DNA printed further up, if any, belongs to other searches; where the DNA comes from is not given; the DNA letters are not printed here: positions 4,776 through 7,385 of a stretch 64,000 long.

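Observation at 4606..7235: Ser/Thr kinase fused to a SAMHD1-type HD dNTPase domain on an AT-richer insert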

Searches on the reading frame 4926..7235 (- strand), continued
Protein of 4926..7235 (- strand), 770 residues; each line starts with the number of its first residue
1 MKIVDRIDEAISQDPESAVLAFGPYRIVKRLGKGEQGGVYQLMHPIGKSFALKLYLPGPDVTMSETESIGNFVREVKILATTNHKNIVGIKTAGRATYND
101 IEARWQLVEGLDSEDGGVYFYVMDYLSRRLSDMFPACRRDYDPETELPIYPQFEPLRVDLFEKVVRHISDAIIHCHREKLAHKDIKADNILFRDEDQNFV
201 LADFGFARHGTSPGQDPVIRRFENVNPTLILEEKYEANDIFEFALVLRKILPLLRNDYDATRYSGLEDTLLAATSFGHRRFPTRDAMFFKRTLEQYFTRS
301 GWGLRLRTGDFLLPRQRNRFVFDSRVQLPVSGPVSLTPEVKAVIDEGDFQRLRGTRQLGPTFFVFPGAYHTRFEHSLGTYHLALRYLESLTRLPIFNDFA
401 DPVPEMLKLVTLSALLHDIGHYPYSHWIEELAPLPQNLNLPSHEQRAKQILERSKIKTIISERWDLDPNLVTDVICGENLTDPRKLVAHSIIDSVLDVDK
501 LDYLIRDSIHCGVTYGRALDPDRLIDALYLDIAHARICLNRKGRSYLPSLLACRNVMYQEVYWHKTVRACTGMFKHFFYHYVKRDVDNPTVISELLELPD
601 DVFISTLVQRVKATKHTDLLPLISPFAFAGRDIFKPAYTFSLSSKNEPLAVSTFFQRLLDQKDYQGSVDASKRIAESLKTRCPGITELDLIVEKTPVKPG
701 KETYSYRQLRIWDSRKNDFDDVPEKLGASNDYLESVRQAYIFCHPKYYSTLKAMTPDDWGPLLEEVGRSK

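Call 34: fold_search(model_id=the predicted structure, library=pdb)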
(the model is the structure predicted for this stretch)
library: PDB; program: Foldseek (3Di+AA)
matches with E <= 10: 1987; with E <= 0.001: 1915
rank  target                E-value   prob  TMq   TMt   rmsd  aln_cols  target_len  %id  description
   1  9a40_E                8.2e-16  1.00  0.42  0.51  11.3       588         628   18  model of Cullin4 (released 2024-09-18)
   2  6u6z_A                2.0e-15  1.00  0.41  0.67   6.0       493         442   20  Human SAMHD1 bound to deoxyribo(TG*TTCA)-oligonucleotide (released 2020-09-02)
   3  8gb2_A                2.8e-15  1.00  0.41  0.68   6.2       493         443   20  Crystal structure of Apo-SAMHD1 (released 2023-06-07)
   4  7lu5_A                3.4e-15  1.00  0.45  0.69   5.6       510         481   20  SAMHD1(113-626) H206R D207N R366H (released 2021-11-24)
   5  5ao2_C                3.4e-15  1.00  0.41  0.68   5.6       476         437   20  Crystal structure of human SAMHD1 (amino acid residues 115-583) R164A variant bound to dGTP (released 2015-10-14)
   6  2hek_A                4.1e-15  1.00  0.42  0.83   4.1       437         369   25  Crystal structure of O67745, a hypothetical protein from Aquifex aeolicus at 2.0 A resolution. (released 2006-07-04)
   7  8gb1_A                4.1e-15  1.00  0.42  0.67   5.9       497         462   20  Crystal structure of SAMHD1 dimer bound to deoxyguanosine linked inhibitor (released 2023-06-07)
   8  7a5y_F                4.3e-15  1.00  0.44  0.70   5.1       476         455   20  Crystal structure of tetrameric human H215A-SAMHD1 (residues 109-626) with Rp-dGTP-alphaS (T8T) and Mg (released 2021-05-26)
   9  3irh_C                4.9e-15  1.00  0.44  0.72   5.8       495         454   21  Structure of an Enterococcus Faecalis HD-domain protein complexed with dGTP and dATP (released 2009-09-22)
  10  5ao3_B                6.1e-15  1.00  0.41  0.69   5.3       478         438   21  Crystal structure of human SAMHD1 (amino acid residues 115-626) bound to GTP (released 2016-04-20)
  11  7a5y_G                6.6e-15  1.00  0.44  0.69   5.1       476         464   20  Crystal structure of tetrameric human H215A-SAMHD1 (residues 109-626) with Rp-dGTP-alphaS (T8T) and Mg (released 2021-05-26)
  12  9mr6_C                6.6e-15  1.00  0.43  0.71   5.0       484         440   22  X-ray crystal structure of SAMHD1 from Rhizophagus irregularis (released 2025-04-30)
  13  7a5y_C                7.2e-15  1.00  0.44  0.70   5.0       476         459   21  Crystal structure of tetrameric human H215A-SAMHD1 (residues 109-626) with Rp-dGTP-alphaS (T8T) and Mg (released 2021-05-26)
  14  7a5y_B                8.2e-15  1.00  0.43  0.70   5.0       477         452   20  Crystal structure of tetrameric human H215A-SAMHD1 (residues 109-626) with Rp-dGTP-alphaS (T8T) and Mg (released 2021-05-26)
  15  4zwg_C                9.8e-15  1.00  0.44  0.70   4.8       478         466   21  Crystal structure of the GTP-dATP-bound catalytic core of SAMHD1 phosphomimetic T592E mutant (released 2015-09-02)
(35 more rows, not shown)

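Call 39: find_encoding_contigs(protein=P0062, flank=8000, max_places=1)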
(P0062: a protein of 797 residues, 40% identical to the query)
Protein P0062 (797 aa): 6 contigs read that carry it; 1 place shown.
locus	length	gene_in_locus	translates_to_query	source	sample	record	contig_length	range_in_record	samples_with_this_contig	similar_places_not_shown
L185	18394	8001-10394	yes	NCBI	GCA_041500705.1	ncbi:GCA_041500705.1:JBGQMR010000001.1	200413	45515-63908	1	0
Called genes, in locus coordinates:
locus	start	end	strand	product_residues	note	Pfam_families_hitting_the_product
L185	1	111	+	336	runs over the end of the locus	-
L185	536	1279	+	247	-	PF04055:Radical_SAM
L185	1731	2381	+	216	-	PF01569:PAP2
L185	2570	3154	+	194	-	PF09335:VTT_dom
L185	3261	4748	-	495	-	PF00773:RNB, PF18614:RNase_II_C_S1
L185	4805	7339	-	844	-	PF00690:Cation_ATPase_N, PF00122:E1-E2_ATPase, PF00702:Hydrolase, PF13246:Cation_ATPase, PF00689:Cation_ATPase_C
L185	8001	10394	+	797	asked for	PF00069:Pkinase, PF07714:PK_Tyr_Ser-Thr, PF01966:HD, PF19276:HD_assoc_2 (weak)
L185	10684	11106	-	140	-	-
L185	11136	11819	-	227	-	-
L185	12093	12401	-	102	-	PF00076:RRM_1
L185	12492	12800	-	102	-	PF13451:zf_Tbcl, PF23477:zf_Tbcl_2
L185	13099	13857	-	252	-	PF18854:baeRF_family10, PF03464:eRF1_2, PF18859:acVLRF1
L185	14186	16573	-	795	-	PF00488:MutS_V, PF01713:Smr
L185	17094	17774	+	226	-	PF08713:DNA_alkylation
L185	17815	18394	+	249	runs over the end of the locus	PF00891:Methyltransf_2, PF01209:Ubie_methyltran, PF05148:Methyltransf_8, PF13489:Methyltransf_23, PF05175:MTS, PF02390:Methyltransf_4, PF13847:Methyltransf_31, PF08241:Methyltransf_11, +7 more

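Call 40: find_encoding_contigs(protein=P0083, flank=8000, max_places=1)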
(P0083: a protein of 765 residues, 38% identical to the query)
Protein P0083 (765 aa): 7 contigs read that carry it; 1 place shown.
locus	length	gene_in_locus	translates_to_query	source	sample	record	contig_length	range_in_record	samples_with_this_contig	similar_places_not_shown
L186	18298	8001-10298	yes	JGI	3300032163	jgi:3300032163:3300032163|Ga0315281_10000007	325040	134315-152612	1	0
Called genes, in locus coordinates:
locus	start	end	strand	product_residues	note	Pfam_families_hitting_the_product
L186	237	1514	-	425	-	PF00589:Phage_integrase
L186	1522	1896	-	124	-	-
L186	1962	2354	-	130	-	-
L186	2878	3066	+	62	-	-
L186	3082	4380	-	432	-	PF27218:MJ0043_C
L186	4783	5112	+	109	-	-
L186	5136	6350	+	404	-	-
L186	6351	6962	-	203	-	PF06559:DCD_N (weak), PF22769:DCD, PF00692:dUTPase (weak)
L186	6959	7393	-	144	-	-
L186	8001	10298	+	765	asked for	PF00069:Pkinase, PF07714:PK_Tyr_Ser-Thr, PF01966:HD, PF19276:HD_assoc_2 (weak)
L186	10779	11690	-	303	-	PF00589:Phage_integrase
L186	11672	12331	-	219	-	-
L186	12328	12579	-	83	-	-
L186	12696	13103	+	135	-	-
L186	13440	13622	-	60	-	-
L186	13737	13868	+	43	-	-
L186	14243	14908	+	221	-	PF00215:OMPdecase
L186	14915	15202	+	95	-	-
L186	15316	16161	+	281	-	PF00215:OMPdecase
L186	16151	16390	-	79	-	-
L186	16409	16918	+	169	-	-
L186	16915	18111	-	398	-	PF00156:Pribosyltran (weak)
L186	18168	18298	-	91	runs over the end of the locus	-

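Call 41: find_encoding_contigs(protein=P0035, flank=8000, max_places=1)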
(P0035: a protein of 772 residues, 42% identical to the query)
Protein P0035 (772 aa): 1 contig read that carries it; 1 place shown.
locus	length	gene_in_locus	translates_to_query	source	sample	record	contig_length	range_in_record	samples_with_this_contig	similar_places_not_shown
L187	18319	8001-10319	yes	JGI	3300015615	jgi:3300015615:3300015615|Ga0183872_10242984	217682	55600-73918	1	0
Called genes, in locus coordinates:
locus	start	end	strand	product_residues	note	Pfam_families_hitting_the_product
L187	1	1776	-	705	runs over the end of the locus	PF00488:MutS_V, PF20297:MSSS (faint)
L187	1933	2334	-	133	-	PF03479:PCC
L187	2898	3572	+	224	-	PF01625:PMSR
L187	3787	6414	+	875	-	PF18962:Por_Secre_tail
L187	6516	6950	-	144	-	-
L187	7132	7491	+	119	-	-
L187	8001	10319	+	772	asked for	PF00069:Pkinase, PF07714:PK_Tyr_Ser-Thr, PF01966:HD, PF19276:HD_assoc_2 (weak)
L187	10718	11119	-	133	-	PF07681:DoxX (weak)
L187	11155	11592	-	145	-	PF19502:DUF6036 (weak)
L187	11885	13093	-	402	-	PF01189:Methyltr_RsmB-F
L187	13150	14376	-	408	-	PF00364:Biotin_lipoyl, PF26018:BSH_RND_rel (faint), PF02817:E3_binding, PF00198:2-oxoacid_dh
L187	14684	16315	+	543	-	-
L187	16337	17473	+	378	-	PF18962:Por_Secre_tail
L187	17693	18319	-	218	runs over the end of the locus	PF02463:SMC_N (faint), PF00005:ABC_tran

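Call 42: find_encoding_contigs(protein=P0022, flank=8000, max_places=1)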
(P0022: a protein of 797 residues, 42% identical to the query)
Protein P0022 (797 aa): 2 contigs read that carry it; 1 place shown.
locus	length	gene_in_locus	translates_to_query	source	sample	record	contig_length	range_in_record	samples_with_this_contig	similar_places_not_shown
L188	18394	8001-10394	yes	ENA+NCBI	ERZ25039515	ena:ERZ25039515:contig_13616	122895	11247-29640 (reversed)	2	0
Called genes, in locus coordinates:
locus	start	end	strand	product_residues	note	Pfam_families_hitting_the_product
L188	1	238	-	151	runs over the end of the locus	PF01451:LMWPc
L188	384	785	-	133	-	PF14489:QueF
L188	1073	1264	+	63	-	-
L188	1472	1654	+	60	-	-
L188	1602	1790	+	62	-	-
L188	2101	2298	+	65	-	-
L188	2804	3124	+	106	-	PF01381:HTH_3, PF13443:HTH_26 (weak)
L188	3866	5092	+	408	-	PF13173:AAA_14, PF13635:DUF4143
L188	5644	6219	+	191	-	PF01909:NTP_transf_2 (weak), PF18765:Polbeta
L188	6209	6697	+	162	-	PF05168:HEPN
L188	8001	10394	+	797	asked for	PF00069:Pkinase, PF07714:PK_Tyr_Ser-Thr, PF01966:HD, PF19276:HD_assoc_2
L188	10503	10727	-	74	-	-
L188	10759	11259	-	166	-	PF00383:dCMP_cyt_deam_1, PF14437:MafB19-deam (weak)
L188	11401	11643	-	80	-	-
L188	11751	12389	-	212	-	PF00730:HhH-GPD, PF00633:HHH (weak)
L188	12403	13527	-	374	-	PF01728:FtsJ (weak), PF00145:DNA_methylase, PF09445:Methyltransf_15 (weak)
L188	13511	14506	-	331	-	-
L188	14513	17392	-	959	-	PF00149:Metallophos, PF24389:ORC-CDC6-like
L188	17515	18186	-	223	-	PF02511:Thy1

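Call 61: search_protein_families(library=phrogs, proteins=[window:4926-7235:-, L001:7559-7849:-], max_evalue=0.01)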
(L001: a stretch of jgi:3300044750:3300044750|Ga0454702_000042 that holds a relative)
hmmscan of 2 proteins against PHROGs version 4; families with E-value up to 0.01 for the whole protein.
window:4926-7235:- (770 aa): 2 families
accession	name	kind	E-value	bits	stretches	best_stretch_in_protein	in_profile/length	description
phrog_35128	-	unknown function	1.7e-21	77.7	2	325-438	10-134/511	-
phrog_2361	-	other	2.5e-10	40.9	1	161-209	112-159/415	serine-threonine kinase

L001:7559-7849:- (96 aa): 0 families

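Call 67: search_protein_families(library=padloc, proteins=[L188:14513-17389:-, L188:13511-14503:-, L188:12403-13524:-, L188:3866-5089:+, L186:3082-4377:-, L186:5136-6347:+, L186:6351-6959:-, L003:10321-11862:+, L001:4601-6250:+, L001:6612-7388:+], max_evalue=0.0001)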
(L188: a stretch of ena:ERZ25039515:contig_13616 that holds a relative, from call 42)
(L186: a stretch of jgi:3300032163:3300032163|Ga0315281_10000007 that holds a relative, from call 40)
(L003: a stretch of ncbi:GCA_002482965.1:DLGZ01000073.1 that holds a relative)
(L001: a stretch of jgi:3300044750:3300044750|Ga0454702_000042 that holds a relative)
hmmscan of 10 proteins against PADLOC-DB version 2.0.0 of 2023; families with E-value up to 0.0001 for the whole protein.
L188:14513-17389:- (958 aa): 2 families
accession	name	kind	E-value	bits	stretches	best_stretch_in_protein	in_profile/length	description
PDLC05051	PDC-S60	-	7e-39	131.7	1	4-294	2-292/1027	-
PDLC00736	Effector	-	7e-28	95.9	1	2-303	2-293/561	Endonuclease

L188:13511-14503:- (330 aa): 9 families
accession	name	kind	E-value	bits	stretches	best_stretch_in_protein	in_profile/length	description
PDLC01917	CARF6--CARF_CARF_CARF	-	1.2e-45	154.1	1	19-314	16-294/308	-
PDLC01922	CARF6--CARF_CARF_CARF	-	8.3e-27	92.4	1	93-319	84-290/295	-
PDLC01911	CARF6--CARF_CARF_CARF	-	6.9e-23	79.6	1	8-306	12-304/325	-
PDLC01913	CARF6--CARF_CARF_CARF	-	6.3e-14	49.9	1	73-308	52-287/305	-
PDLC01920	CARF6--CARF_CARF_CARF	-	1.6e-13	48.7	1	67-308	43-282/297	-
PDLC01914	CARF6--CARF_CARF_CARF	-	3.7e-13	47.5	1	99-191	83-172/311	-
PDLC01915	CARF6--CARF_CARF_CARF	-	2.1e-12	45.1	1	19-297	20-268/297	-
PDLC01923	CARF6--CARF_CARF_CARF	-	4.1e-08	30.6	1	18-154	20-149/299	-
PDLC01921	CARF6--CARF_CARF_CARF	-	9.2e-05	19.8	0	13-241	10-219/298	-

L188:12403-13524:- (373 aa): 61 families (the best 25 are shown)
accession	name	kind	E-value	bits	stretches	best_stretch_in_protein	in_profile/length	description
PDLC03234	MTase_II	-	2.2e-104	347.7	1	13-372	3-366/375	Type II methyltransferase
PDLC03378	MTase_II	-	1.6e-88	295.3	1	16-372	4-330/344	Type II methyltransferase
PDLC03326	MTase_II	-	3.1e-78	261.8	1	12-372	2-376/412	Type II methyltransferase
PDLC00033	DruM2|DruM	-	7.4e-73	243.9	1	15-372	22-364/368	DNA cytosine methylase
PDLC03225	MTase_II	-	5.7e-66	221.5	2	156-370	371-596/615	Type II methyltransferase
PDLC03237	MTase_II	-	8.4e-63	210.7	2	9-186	790-969/1036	Type II methyltransferase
PDLC02648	DrmMII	-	1.9e-58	196.4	1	11-371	18-450/468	DrmMII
PDLC03272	MTase_II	-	2.4e-57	192.9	1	5-372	65-390/407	Type II methyltransferase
PDLC00026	DruM2|DruM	-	1.2e-53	180.9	1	13-372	3-318/336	DNA cytosine methylase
PDLC02650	DrmMII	-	2.6e-50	169.6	3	16-140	10-138/435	DrmMII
PDLC02649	DrmMII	-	1e-49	167.7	1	73-372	103-418/422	DrmMII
PDLC00027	DruM2|DruM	-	4.8e-48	162.4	2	17-217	14-215/361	DNA cytosine methylase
PDLC00030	DruM2|DruM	-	9.1e-48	161.3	2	12-185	3-184/380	DNA cytosine methylase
PDLC03279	MTase_II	-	1.6e-47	160.1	1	18-372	6-353/587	Type II methyltransferase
PDLC03381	MTase_II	-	1.8e-46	157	2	16-242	150-381/396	Type II methyltransferase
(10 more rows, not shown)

L188:3866-5089:+ (408 aa): 7 families
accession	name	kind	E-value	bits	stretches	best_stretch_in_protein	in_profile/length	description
PDLC04790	PDC-S01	-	5.4e-49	165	1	2-383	14-397/422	-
PDLC04789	PDC-S01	-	4.6e-37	125.9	1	4-370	6-354/375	-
PDLC04787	PDC-S01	-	5.1e-34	115.8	1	14-347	25-349/412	-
PDLC04791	PDC-S01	-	3.4e-24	83.3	1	9-143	11-150/395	-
PDLC04786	PDC-S01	-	6.2e-13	46.3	1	16-146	20-156/439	-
PDLC04788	PDC-S01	-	2.5e-09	34.6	1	17-145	20-152/448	-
PDLC04792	PDC-S01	-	7.1e-09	32.7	1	2-113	4-121/452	-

L186:3082-4377:- (431 aa): 0 families

L186:5136-6347:+ (404 aa): 0 families

L186:6351-6959:- (202 aa): 0 families

L003:10321-11862:+ (514 aa): 0 families

L001:4601-6250:+ (550 aa): 0 families

L001:6612-7388:+ (259 aa): 0 families

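Call 68: find_encoding_contigs(protein=P0027, flank=8000, max_places=1)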
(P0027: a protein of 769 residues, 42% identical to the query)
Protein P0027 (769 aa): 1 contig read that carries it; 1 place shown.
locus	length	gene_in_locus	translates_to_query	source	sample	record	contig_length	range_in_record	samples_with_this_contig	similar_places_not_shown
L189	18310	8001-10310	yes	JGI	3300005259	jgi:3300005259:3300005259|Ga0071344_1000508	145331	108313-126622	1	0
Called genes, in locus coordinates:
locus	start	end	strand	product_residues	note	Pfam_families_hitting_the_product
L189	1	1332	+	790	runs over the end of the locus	PF24883:NPHP3_N (faint), PF05729:NACHT (weak), PF24406:nSTAND_NTPase4 (faint)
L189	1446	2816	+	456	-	PF28123:DUF8370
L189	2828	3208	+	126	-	-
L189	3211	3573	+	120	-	-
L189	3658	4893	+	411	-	PF01420:Methylase_S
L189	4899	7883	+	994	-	PF04313:HSDR_N, PF00270:DEAD, PF04851:ResIII, PF18766:SWI2_SNF2, PF22679:T1R_D3-like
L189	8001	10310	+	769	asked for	PF00069:Pkinase, PF07714:PK_Tyr_Ser-Thr, PF01966:HD, PF19276:HD_assoc_2 (weak)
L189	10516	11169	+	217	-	-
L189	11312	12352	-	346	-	PF13088:BNR_2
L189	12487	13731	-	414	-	PF18962:Por_Secre_tail (weak)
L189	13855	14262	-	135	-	-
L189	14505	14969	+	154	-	-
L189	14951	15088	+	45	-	-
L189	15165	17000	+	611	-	-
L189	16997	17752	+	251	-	-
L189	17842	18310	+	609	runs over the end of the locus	-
